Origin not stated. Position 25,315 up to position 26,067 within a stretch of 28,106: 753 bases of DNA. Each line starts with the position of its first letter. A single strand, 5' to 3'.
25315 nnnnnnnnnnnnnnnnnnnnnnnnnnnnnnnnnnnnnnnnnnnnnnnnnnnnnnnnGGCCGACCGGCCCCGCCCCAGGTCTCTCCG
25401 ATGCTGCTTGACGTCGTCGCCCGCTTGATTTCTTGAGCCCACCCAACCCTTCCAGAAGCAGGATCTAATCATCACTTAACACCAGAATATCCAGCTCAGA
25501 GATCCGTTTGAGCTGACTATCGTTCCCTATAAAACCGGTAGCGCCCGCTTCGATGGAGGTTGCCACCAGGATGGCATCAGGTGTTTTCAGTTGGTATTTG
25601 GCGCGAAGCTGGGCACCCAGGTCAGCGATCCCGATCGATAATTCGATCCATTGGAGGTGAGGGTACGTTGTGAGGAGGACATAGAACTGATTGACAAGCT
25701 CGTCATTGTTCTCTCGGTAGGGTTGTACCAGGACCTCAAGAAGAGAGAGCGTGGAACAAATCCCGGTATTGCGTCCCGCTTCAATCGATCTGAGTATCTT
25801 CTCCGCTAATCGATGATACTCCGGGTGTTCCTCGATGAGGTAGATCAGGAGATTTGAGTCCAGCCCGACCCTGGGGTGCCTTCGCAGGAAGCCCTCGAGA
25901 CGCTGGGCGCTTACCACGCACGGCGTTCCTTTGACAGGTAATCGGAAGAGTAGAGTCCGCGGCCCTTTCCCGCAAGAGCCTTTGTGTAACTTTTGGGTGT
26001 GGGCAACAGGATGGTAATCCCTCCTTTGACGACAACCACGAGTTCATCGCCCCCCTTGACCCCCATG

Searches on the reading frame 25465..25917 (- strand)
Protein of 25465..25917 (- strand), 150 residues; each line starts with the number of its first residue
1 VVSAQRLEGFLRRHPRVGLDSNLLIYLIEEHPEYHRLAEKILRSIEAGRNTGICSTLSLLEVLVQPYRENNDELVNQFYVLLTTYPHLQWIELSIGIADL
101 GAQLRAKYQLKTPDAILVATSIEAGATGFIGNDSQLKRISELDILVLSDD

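Call 48: search_protein_families(library=pfam, proteins=[window:25465-25917:-], max_evalue=1)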
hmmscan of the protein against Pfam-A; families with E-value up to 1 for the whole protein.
window:25465-25917:- (150 aa): 2 families
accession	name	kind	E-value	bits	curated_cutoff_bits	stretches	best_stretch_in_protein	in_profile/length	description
PF01850.27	PIN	-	9.6e-14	52.5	23.6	1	19-141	3-119/120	PIN domain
PF16468.10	DUF5049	-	0.088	13.2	28.7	0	38-76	2-40/57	Domain of unknown function (DUF5049)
